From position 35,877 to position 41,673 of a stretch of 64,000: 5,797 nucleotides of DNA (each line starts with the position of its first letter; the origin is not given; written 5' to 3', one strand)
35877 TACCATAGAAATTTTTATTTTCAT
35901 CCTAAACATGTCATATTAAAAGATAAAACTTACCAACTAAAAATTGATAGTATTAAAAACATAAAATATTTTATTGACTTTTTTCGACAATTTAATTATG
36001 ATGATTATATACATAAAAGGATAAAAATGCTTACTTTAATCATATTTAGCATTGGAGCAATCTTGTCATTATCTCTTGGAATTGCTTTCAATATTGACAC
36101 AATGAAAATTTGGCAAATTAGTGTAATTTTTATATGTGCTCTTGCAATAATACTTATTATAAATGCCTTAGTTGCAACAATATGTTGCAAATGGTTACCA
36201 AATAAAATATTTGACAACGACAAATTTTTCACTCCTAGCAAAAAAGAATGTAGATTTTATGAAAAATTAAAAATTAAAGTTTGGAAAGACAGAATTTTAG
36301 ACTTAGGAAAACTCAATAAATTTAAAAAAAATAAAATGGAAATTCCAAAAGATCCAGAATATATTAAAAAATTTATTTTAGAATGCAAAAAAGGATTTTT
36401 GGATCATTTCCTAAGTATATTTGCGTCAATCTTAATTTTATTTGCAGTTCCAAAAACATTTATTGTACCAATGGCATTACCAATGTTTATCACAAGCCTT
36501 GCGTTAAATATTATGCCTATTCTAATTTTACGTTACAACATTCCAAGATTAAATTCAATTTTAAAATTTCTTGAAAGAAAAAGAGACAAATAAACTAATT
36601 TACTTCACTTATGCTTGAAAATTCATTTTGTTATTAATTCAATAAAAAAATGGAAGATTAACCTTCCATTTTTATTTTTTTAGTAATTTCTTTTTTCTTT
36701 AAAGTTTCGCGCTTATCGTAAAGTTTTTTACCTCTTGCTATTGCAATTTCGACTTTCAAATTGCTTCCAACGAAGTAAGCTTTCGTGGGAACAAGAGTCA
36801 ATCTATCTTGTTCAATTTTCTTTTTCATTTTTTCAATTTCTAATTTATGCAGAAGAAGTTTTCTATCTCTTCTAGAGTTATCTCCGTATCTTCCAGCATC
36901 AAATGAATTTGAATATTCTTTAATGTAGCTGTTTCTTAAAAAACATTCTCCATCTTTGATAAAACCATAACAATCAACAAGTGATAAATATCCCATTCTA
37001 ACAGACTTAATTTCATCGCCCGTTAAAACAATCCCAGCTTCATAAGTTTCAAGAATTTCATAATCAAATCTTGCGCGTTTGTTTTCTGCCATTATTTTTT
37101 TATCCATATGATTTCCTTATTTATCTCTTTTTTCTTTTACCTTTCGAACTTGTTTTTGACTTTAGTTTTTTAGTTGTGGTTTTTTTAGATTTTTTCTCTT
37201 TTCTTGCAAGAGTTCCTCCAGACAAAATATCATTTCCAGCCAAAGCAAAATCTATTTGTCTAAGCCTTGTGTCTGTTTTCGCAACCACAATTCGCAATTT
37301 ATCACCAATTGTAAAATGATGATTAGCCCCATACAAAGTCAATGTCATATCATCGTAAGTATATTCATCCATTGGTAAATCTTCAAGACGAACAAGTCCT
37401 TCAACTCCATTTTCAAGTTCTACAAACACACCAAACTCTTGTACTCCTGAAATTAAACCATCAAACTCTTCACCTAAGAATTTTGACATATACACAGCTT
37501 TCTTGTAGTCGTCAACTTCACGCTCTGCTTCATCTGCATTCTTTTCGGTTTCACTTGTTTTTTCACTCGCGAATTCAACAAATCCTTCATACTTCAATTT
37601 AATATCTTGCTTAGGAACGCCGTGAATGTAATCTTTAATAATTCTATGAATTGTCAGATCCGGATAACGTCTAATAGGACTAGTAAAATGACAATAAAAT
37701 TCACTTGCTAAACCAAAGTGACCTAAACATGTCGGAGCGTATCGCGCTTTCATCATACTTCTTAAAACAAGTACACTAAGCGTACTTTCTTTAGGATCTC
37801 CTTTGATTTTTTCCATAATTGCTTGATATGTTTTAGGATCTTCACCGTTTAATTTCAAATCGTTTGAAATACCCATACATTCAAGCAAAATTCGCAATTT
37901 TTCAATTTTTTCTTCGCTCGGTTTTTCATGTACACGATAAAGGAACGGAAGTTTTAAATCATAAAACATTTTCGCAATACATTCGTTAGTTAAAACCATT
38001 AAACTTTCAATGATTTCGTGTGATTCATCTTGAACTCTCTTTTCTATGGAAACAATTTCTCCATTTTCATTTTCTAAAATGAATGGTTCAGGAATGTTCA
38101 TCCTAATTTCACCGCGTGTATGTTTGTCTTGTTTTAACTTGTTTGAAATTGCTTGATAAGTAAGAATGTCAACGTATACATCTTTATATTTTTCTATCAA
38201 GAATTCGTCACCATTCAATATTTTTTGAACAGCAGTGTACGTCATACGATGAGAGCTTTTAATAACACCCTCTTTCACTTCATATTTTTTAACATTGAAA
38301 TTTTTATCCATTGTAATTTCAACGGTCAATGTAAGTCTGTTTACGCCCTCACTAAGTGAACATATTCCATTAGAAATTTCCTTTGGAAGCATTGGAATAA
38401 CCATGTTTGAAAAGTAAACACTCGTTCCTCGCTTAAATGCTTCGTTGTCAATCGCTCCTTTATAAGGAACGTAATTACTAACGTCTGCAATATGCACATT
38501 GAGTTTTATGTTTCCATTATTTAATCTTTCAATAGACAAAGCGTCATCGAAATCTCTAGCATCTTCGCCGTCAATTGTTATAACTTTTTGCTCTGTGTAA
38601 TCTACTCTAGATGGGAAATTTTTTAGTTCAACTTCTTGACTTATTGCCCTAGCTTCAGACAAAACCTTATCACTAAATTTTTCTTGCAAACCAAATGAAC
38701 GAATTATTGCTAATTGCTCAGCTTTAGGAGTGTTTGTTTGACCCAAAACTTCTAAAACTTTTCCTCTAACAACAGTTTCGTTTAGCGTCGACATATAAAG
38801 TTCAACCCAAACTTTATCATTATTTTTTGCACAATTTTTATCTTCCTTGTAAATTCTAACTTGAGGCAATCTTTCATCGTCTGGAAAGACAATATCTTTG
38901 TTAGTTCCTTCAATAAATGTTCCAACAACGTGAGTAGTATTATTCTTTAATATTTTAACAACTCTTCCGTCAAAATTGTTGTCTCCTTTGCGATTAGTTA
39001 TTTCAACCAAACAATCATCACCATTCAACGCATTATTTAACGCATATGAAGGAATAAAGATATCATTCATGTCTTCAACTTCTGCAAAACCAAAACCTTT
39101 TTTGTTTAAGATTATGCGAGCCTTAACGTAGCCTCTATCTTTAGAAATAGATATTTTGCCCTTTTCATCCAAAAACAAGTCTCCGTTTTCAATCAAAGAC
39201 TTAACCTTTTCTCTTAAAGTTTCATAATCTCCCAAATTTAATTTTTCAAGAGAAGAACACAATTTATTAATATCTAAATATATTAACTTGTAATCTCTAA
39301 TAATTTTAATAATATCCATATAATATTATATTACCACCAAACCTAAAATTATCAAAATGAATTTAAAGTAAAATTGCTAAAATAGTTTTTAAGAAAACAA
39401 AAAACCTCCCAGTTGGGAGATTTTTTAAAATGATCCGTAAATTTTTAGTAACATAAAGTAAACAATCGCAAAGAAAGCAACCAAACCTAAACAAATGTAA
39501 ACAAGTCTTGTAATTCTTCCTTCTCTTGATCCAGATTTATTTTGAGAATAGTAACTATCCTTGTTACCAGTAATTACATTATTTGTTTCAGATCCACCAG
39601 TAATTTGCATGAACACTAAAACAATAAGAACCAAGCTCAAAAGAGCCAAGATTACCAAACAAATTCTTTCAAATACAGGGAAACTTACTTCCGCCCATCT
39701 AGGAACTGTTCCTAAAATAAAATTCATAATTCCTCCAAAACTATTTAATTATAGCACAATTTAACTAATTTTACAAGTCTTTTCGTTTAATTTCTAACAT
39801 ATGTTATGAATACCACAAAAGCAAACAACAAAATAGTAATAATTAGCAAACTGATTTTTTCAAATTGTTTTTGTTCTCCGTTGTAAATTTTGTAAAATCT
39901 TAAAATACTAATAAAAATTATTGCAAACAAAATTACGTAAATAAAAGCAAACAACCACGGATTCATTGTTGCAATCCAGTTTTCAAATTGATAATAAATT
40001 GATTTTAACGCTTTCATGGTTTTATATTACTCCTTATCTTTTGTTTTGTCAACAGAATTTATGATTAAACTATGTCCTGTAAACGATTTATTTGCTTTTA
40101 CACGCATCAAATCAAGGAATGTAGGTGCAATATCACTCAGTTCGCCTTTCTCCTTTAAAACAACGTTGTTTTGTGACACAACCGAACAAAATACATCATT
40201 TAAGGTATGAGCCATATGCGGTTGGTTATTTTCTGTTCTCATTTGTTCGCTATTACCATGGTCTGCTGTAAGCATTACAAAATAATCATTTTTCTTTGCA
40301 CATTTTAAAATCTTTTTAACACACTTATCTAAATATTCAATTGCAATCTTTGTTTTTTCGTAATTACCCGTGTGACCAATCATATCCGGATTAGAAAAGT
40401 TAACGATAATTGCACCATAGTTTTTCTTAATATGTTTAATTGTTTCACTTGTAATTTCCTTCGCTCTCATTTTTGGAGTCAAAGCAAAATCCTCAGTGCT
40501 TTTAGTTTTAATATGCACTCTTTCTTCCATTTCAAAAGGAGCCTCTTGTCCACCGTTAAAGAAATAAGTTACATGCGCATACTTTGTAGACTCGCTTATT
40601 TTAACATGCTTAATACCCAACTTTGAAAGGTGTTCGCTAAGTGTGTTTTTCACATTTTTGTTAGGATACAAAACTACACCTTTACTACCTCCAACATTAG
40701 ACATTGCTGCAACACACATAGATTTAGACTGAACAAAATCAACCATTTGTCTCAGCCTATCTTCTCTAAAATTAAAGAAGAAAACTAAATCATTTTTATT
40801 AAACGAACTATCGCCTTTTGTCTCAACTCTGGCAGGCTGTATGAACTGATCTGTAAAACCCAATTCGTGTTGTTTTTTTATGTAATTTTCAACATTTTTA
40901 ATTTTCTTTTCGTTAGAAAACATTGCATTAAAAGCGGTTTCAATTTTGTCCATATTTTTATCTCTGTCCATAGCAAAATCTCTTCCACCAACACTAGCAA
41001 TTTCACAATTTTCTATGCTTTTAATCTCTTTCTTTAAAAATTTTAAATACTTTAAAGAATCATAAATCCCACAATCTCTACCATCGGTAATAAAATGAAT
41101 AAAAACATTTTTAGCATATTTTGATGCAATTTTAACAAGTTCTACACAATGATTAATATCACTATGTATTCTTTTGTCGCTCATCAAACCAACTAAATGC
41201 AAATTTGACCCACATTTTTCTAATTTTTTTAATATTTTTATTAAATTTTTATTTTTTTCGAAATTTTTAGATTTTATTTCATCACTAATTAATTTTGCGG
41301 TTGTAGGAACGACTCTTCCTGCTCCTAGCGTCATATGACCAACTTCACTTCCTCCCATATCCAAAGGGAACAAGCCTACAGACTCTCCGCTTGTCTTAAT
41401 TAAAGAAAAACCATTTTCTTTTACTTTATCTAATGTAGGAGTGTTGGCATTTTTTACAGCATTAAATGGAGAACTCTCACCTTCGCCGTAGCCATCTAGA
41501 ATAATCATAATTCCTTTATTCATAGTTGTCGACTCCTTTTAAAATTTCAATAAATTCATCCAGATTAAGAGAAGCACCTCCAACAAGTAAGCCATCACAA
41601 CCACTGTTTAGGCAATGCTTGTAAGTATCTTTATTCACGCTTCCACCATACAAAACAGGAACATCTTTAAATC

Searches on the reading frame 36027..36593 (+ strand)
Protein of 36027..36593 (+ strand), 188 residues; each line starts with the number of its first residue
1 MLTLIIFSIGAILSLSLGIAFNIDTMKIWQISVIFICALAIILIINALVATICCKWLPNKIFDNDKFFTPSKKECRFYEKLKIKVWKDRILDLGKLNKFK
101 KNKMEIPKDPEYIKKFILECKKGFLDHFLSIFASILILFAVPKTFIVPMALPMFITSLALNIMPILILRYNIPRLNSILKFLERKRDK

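Call 8: search_protein_families(library=pfam, proteins=[window:36027-36593:+])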
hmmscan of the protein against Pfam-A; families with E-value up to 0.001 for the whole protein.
window:36027-36593:+ (188 aa): 1 family
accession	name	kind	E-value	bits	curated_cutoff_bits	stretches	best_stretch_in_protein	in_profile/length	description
PF18927.5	CrtO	-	3.9e-23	82.5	27.3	1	60-180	3-122/123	Glycosyl-4,4'-diaponeurosporenoate acyltransferase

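Call 85: find_homologous_proteins(query=window:36027-36593:+, max_evalue=0.00001)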
Query window:36027-36593:+ (188 aa): 37 proteins with E <= 0.00001 among 408 candidates.
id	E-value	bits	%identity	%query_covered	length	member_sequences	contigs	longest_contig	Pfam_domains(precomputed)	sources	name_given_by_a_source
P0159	1.3e-114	399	100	100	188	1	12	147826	PF18927.6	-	-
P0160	1.5e-69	252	63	100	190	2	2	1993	PF18927.6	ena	-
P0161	4.3e-63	231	57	99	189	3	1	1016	PF18927.6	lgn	-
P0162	5.1e-62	227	60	92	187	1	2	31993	PF18927.6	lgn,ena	-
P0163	2.8e-60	221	56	100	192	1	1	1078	PF18927.6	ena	-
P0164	4.1e-60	221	57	98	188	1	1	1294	PF18927.6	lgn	-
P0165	5.3e-60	221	58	98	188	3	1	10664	PF18927.6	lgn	-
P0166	1.9e-59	219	55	98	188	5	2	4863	PF18927.6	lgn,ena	-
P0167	5.9e-59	217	53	100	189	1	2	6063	PF18927.6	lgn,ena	-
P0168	1.7e-58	216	56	100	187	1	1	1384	PF18927.6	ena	-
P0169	3.8e-58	214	56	99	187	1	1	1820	PF18927.6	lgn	-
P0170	1.7e-57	212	59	87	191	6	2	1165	PF18927.6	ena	-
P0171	3.3e-57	211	51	99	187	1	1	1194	PF18927.6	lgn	-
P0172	4.1e-57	211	53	99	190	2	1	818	PF18927.6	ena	-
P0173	5.2e-57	211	56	100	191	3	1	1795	PF18927.6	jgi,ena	-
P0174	1.9e-56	209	52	99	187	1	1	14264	PF18927.6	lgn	-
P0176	4.1e-54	201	52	100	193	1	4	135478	PF18927.6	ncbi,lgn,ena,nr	ncbi:MAG: hypothetical protein IKM43_01800 [Clostridia bacterium]|nr:hypothetical protein [Clostridi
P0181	1.1e-49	187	52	88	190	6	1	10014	PF18927.6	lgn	-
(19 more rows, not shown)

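Call 86: find_encoding_contigs(protein=P0160, flank=1500, max_places=2)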
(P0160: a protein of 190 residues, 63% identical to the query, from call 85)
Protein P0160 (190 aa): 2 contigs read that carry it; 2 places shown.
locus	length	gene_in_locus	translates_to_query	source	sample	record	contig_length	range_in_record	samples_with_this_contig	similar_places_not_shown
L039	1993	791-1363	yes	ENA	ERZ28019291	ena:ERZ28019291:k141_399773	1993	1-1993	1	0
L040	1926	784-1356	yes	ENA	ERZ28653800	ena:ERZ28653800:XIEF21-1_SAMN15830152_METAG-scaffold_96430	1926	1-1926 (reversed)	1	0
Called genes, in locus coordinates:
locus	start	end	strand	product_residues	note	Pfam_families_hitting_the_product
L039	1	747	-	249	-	?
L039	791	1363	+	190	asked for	PF18927:CrtO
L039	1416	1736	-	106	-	-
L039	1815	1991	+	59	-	?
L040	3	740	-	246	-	?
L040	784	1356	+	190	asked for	PF18927:CrtO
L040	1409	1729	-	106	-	-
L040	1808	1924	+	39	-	?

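Call 87: find_encoding_contigs(protein=P0162, flank=1500, max_places=2)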
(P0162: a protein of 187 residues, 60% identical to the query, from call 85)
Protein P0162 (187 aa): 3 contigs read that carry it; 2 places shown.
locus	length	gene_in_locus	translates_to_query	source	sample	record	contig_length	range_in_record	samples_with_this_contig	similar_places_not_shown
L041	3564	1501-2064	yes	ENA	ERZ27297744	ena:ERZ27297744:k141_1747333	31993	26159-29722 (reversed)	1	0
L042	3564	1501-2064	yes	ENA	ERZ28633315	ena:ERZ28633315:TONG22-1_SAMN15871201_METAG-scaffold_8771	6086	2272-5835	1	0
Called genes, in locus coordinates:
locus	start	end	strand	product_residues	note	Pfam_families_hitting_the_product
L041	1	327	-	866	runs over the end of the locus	?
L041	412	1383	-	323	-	PF13641:Glyco_tranf_2_3, PF00535:Glycos_transf_2, PF10111:Glyco_tranf_2_2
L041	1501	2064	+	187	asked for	PF18927:CrtO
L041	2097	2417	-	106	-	-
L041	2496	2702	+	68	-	PF12844:HTH_19, PF13560:HTH_31, PF07022:Phage_CI_repr (weak), PF13443:HTH_26, PF01381:HTH_3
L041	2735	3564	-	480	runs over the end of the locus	PF03606:DcuC, PF03806:ABG_transport, PF03553:Na_H_antiporter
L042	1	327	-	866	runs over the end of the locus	?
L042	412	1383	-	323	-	PF13641:Glyco_tranf_2_3, PF00535:Glycos_transf_2, PF10111:Glyco_tranf_2_2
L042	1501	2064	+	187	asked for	PF18927:CrtO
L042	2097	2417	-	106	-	-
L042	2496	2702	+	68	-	PF12844:HTH_19, PF13560:HTH_31, PF07022:Phage_CI_repr (weak), PF13443:HTH_26, PF01381:HTH_3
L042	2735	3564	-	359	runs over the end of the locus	?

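Call 88: find_encoding_contigs(protein=P0165, flank=1500, max_places=2)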
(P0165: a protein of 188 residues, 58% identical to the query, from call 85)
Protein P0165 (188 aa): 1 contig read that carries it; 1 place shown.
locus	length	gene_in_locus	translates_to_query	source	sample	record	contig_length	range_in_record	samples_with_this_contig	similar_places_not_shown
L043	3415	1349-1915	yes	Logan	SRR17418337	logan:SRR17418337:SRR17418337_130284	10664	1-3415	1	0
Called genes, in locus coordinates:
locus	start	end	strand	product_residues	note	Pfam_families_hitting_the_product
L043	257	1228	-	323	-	PF13641:Glyco_tranf_2_3, PF00535:Glycos_transf_2, PF10111:Glyco_tranf_2_2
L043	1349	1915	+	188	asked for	PF18927:CrtO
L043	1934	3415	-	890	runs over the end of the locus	PF00690:Cation_ATPase_N, PF00122:E1-E2_ATPase, PF13246:Cation_ATPase, PF00702:Hydrolase, PF08282:Hydrolase_3 (weak), PF00689:Cation_ATPase_C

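Call 89: find_encoding_contigs(protein=P0166, flank=1500, max_places=2)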
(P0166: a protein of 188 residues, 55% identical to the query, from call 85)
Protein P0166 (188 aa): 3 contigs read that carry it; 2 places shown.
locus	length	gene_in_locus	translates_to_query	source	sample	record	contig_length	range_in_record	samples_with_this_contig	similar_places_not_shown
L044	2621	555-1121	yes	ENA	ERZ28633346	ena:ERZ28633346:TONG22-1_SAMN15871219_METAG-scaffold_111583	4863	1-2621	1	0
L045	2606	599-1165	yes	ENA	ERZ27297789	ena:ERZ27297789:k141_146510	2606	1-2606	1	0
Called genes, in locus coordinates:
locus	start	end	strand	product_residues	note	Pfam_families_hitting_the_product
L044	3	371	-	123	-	?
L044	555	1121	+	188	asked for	PF18927:CrtO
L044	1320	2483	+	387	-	PF08495:FIST, PF10442:FIST_C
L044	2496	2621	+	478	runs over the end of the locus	PF00171:Aldedh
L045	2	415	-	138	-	?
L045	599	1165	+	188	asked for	PF18927:CrtO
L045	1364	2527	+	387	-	PF08495:FIST, PF10442:FIST_C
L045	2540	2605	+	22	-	?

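Call 90: find_encoding_contigs(protein=P0167, flank=1500, max_places=1)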
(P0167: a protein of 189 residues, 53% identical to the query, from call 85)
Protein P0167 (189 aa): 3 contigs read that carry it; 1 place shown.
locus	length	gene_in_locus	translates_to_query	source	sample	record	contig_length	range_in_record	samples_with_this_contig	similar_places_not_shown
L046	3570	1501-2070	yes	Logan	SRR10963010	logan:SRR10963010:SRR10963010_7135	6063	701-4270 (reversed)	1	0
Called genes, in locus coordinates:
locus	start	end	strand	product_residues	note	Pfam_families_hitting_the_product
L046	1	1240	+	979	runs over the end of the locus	-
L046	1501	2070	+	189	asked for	PF18927:CrtO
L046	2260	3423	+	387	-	PF08495:FIST, PF10442:FIST_C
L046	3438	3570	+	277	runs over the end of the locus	?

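Call 91: find_encoding_contigs(protein=P0174, flank=1500, max_places=1)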
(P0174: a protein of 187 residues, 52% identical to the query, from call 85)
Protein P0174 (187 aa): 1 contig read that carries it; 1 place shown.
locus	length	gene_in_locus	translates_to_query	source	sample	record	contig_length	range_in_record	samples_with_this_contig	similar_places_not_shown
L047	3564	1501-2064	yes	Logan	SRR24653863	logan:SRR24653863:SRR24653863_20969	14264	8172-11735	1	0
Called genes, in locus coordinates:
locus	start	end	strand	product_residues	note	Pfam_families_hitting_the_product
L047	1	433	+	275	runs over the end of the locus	-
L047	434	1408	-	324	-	PF13641:Glyco_tranf_2_3, PF00535:Glycos_transf_2, PF10111:Glyco_tranf_2_2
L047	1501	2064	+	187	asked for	PF18927:CrtO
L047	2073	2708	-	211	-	PF03358:FMN_red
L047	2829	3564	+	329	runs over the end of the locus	PF00924:MS_channel_2nd, PF21082:MS_channel_3rd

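Call 92: find_encoding_contigs(protein=P0176, flank=1500, max_places=1)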
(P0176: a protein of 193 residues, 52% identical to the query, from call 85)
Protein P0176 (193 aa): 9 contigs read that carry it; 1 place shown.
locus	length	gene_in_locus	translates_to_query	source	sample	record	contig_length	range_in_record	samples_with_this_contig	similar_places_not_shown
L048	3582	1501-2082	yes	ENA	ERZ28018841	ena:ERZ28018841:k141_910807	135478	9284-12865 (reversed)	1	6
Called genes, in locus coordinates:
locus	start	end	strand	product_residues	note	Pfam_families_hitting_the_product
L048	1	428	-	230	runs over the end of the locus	PF13560:HTH_31 (weak), PF01381:HTH_3, PF12844:HTH_19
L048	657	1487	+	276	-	PF01553:Acyltransferase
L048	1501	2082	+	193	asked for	PF18927:CrtO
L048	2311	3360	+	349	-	PF01501:Glyco_transf_8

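Call 93: find_encoding_contigs(protein=P0181, flank=1500, max_places=1)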
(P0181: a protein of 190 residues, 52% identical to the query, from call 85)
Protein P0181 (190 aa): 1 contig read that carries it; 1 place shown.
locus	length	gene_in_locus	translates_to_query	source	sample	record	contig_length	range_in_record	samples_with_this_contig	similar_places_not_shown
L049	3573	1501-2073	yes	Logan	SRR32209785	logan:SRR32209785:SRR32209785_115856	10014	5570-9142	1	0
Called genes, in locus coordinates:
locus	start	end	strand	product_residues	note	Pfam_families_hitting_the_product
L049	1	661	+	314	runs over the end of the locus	PF01501:Glyco_transf_8, PF18404:Glyco_transf_24 (weak)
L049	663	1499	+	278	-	PF01553:Acyltransferase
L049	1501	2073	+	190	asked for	PF18927:CrtO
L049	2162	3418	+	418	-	PF00535:Glycos_transf_2, PF10111:Glyco_tranf_2_2, PF13641:Glyco_tranf_2_3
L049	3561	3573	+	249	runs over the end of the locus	PF14808:TMEM164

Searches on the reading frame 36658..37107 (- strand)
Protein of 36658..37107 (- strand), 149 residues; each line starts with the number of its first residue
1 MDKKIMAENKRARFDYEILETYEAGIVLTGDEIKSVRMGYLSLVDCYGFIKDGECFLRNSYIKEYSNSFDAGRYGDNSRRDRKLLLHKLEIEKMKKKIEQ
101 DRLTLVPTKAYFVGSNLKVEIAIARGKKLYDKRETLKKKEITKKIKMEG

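Call 8: search_protein_families(library=pfam, proteins=[window:36658-37107:-])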
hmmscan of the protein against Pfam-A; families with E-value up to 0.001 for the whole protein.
window:36658-37107:- (149 aa): 1 family
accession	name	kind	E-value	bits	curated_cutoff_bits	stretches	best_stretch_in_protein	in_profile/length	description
PF01668.23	SmpB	-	2.2e-49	167.5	27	1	6-146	1-138/143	SmpB protein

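Call 57: find_related_loci(query=window:36658-37107:-, collection=metagenome_contigs, flank=4000)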
Query window:36658-37107:- (149 aa) in metagenome_contigs; peptide patterns used: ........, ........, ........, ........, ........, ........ (x = any residue, [..] = any of these).
600 stretches matched a pattern (row limit reached: there are more); 5 encode a relative of the query (tblastn E <= 1e-3); 5 distinct loci.
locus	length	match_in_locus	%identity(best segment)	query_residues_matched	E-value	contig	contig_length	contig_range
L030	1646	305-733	81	4-146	3e-75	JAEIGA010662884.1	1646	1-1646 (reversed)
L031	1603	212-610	86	4-136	3e-73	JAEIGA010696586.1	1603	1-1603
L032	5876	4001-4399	49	5-140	4e-39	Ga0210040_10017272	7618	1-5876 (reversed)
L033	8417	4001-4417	44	1-140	5e-31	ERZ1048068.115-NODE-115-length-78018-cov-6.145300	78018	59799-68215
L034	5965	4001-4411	48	5-144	4e-37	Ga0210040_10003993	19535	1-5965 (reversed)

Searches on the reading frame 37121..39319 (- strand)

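Call 49: search_protein_families(library=pfam, proteins=[window:37121-39319:-], max_evalue=0.0001)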
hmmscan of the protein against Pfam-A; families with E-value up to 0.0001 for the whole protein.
window:37121-39319:- (732 aa): 5 families
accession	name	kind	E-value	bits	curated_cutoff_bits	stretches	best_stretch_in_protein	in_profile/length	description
PF00773.25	RNB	-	1e-105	354.1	29.3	1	238-566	1-325/326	RNB domain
PF17876.7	CSD2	-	8.3e-22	77.5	26.2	2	144-216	2-74/74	Cold shock domain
PF08206.17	OB_RNB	-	1.2e-14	54.2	24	1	68-123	2-58/58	Ribonuclease B OB domain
PF00575.29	S1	-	1.2e-09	38.8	22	1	614-691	3-71/74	S1 RNA binding domain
PF25049.1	OB_HELZ2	-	7.4e-05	22.9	29.3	0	96-127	55-88/90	3'-5' exoribonuclease HELZ2, OB-fold domain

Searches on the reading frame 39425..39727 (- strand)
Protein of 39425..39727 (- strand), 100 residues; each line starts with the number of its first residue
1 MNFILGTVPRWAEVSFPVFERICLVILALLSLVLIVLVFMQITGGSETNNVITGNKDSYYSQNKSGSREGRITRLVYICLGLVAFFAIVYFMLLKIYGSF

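Call 49: search_protein_families(library=pfam, proteins=[window:39425-39727:-], max_evalue=0.0001)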
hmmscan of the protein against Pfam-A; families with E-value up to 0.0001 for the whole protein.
window:39425-39727:- (100 aa): 1 family
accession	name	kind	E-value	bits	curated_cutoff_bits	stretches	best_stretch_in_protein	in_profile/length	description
PF03840.19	SecG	-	9.2e-07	29.3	29.2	1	22-90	1-67/70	Preprotein translocase SecG subunit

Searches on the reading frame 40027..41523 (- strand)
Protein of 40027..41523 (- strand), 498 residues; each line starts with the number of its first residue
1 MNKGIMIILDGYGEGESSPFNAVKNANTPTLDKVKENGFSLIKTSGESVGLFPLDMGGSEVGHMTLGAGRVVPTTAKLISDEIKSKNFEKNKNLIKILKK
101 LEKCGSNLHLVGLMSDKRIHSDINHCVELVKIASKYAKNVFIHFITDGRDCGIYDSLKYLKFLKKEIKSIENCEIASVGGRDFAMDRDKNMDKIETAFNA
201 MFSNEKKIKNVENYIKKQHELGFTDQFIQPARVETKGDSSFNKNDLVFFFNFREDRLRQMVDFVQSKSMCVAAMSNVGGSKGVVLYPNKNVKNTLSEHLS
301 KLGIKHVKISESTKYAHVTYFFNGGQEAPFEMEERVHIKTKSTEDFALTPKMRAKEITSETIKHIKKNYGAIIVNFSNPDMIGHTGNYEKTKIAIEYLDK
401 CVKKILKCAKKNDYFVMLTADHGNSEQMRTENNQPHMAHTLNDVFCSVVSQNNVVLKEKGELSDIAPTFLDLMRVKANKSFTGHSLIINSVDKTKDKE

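Call 49: search_protein_families(library=pfam, proteins=[window:40027-41523:-], max_evalue=0.0001)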
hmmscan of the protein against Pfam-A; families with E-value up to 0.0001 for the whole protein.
window:40027-41523:- (498 aa): 4 families
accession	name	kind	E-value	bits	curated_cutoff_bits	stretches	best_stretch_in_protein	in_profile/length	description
PF01676.23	Metalloenzyme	-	7.5e-68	229.2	24.3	1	3-476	2-251/252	Metalloenzyme superfamily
PF06415.18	iPGM_N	-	3.1e-53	180.9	27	1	79-268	1-195/217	BPG-independent PGAM N-terminus (iPGM_N)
PF01663.27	Phosphodiest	-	8.2e-07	29.4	23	1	357-442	144-237/342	Type I phosphodiesterase / nucleotide pyrophosphatase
PF00884.28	Sulfatase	-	5.7e-05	23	25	0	393-473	208-299/301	Sulfatase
